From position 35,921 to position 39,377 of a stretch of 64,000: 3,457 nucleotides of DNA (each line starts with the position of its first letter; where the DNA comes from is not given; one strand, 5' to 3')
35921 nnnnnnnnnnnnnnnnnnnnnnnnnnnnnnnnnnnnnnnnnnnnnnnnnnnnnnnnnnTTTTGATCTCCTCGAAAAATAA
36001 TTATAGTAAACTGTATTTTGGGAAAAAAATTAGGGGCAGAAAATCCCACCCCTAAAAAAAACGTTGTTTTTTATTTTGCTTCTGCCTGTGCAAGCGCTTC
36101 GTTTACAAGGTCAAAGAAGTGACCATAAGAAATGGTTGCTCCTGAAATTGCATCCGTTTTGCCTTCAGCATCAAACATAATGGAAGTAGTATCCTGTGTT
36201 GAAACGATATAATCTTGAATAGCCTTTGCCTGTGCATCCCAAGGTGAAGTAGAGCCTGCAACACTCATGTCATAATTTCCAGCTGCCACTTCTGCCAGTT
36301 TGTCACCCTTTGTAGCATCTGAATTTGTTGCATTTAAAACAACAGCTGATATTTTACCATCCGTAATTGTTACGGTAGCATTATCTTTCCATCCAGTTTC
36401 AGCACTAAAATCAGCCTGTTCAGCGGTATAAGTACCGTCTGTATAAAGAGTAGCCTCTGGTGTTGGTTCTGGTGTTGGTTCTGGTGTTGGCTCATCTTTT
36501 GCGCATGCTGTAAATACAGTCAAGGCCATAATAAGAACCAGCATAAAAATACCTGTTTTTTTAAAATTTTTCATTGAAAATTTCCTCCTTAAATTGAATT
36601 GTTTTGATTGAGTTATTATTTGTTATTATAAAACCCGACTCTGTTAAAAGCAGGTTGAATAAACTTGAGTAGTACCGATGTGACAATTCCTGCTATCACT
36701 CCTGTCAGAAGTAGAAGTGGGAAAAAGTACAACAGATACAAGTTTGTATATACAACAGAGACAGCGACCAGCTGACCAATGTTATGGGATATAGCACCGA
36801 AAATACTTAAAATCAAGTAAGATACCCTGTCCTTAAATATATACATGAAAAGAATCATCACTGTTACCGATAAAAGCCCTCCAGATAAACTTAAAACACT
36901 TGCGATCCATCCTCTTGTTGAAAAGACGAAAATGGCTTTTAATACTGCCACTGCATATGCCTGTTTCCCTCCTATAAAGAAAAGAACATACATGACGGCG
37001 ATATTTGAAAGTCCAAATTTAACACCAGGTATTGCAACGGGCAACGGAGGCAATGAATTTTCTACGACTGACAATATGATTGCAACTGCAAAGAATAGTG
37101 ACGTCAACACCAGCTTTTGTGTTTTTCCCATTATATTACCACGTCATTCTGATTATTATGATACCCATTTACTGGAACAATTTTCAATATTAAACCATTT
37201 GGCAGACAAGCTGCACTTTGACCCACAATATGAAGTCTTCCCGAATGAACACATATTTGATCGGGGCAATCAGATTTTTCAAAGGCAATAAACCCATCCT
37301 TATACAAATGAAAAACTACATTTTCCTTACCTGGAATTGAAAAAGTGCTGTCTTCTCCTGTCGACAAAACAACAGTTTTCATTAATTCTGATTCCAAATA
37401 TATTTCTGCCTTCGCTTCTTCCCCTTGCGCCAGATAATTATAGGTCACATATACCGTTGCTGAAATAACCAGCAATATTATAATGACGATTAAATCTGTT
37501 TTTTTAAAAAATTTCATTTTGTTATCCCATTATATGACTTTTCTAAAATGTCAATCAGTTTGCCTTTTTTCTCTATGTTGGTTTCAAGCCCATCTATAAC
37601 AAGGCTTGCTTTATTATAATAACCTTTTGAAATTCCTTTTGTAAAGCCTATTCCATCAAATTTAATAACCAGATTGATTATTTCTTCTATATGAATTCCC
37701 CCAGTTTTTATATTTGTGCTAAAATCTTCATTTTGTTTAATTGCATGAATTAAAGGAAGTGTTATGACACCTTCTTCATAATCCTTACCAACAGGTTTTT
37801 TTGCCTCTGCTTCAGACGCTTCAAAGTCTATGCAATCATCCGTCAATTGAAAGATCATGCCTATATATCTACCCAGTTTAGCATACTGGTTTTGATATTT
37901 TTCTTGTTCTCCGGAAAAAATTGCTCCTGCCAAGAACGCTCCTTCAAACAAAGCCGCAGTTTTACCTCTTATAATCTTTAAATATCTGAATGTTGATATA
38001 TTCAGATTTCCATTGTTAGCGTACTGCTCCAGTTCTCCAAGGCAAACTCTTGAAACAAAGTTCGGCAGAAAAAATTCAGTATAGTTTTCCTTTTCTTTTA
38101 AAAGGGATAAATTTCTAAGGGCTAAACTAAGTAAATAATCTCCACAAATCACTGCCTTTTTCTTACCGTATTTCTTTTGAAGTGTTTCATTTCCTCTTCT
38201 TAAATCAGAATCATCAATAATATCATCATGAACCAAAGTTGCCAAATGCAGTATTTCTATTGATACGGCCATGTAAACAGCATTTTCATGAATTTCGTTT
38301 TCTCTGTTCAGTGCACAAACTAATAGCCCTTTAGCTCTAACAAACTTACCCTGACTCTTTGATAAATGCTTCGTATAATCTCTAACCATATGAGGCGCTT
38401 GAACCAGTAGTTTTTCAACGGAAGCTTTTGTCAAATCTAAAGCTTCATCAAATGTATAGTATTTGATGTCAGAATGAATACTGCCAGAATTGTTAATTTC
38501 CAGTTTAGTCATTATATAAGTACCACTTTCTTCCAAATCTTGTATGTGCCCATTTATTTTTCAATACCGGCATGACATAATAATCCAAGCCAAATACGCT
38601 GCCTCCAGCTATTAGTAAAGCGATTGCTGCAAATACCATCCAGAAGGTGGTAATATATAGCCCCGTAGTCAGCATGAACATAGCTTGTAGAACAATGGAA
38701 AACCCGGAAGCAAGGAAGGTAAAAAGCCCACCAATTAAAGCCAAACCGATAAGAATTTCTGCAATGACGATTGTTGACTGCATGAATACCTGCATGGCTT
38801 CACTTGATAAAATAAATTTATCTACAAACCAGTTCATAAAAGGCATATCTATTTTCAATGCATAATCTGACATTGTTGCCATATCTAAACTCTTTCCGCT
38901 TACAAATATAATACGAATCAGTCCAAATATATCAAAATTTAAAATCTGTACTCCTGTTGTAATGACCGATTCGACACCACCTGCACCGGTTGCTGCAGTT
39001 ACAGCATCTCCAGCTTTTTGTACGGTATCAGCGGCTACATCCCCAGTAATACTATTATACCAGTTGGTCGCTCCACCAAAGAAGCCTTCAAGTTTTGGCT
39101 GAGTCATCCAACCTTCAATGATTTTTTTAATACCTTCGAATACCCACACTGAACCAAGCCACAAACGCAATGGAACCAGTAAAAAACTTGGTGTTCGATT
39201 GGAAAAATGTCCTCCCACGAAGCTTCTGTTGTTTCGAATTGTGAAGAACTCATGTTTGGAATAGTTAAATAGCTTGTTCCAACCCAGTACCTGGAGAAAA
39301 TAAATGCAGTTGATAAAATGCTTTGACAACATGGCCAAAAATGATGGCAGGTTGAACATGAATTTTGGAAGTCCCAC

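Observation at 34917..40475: Flavin-based extracellular electron transfer (EET)-type locus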

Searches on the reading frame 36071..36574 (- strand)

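Call 3: search_protein_families(library=pfam, proteins=[window:36071-36574:-], max_evalue=0.01)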
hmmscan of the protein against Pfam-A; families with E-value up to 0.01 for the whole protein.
window:36071-36574:- (167 aa): 1 family
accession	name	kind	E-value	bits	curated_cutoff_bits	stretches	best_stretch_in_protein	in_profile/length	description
PF04205.19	FMN_bind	-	1.1e-06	29.7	22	1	65-161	7-76/77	FMN-binding domain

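Call 4: search_protein_families(library=ncbifam, proteins=[window:36071-36574:-], max_evalue=0.01)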
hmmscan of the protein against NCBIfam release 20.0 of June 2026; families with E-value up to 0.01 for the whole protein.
window:36071-36574:- (167 aa): 2 families
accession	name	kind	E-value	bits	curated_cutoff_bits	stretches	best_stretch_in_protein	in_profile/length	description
NF041941.1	lipo_FMN_PplA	exception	1.3e-06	27.8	325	1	44-158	180-281/302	extracellular electron transfer flavoprotein PplA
NF037973.1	metallo_SslE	exception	0.0041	14.5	3000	1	26-148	55-177/1519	lipoprotein metalloprotease SslE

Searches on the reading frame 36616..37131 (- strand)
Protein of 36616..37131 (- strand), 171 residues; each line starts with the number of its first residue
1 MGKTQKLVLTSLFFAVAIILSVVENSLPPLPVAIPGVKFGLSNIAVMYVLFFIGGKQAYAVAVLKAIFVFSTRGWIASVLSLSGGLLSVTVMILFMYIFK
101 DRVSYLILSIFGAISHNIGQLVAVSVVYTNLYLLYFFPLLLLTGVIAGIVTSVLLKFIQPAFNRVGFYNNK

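Call 3: search_protein_families(library=pfam, proteins=[window:36616-37131:-], max_evalue=0.01)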
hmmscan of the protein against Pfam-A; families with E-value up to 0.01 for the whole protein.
window:36616-37131:- (171 aa): 1 family
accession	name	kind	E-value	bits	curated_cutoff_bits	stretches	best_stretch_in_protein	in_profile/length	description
PF07456.16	Hpre_diP_synt_I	-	4.6e-35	121.2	30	1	14-157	2-146/147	Heptaprenyl diphosphate synthase component I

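Call 4: search_protein_families(library=ncbifam, proteins=[window:36616-37131:-], max_evalue=0.01)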
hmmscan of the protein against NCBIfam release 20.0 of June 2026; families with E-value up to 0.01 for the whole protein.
window:36616-37131:- (171 aa): 1 family
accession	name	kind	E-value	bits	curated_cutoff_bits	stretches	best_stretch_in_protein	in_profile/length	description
NF046054.1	memb_MPN527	equivalog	0.0045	17.1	80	1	4-132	2-111/211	MPN527 family putative ECF transporter permease subunit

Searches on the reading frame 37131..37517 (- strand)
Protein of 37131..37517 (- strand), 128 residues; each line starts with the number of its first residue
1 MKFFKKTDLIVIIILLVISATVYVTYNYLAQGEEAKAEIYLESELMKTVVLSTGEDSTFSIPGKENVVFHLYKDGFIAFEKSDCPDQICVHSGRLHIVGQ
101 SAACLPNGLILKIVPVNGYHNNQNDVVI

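Call 3: search_protein_families(library=pfam, proteins=[window:37131-37517:-], max_evalue=0.01)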
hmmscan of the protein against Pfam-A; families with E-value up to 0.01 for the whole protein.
window:37131-37517:- (128 aa): 1 family
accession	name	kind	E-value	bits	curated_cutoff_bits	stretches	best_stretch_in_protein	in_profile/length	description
PF07009.16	NusG_II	-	1.7e-21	76.8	29.6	1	12-114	2-104/107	NusG domain II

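Call 4: search_protein_families(library=ncbifam, proteins=[window:37131-37517:-], max_evalue=0.01)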
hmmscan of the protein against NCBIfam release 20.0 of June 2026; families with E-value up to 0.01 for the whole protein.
window:37131-37517:- (128 aa): 0 families

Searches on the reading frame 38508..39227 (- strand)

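Call 92: search_protein_families(library=pfam, proteins=[window:38508-39227:-], max_evalue=10)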
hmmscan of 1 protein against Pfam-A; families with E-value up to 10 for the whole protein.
seq(240 aa): 5 families
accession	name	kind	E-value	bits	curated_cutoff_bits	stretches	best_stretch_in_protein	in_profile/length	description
PF04173.18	DoxD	-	0.0055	17.1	22.7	1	146-224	62-150/167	TQO small subunit DoxD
PF06687.17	SUR7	-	0.1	12.7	29.6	1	146-236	106-185/201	SUR7/PalI family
PF07291.16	MauE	-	0.45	11.2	27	0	137-190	36-89/128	Methylamine utilisation protein MauE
PF07681.17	DoxX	-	1.3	10.1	23.6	2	17-44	2-24/85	DoxX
PF20990.2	DUF2207_C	-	4.4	7.4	33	1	156-222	135-192/247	Predicted membrane protein (DUF2207) C-terminal domain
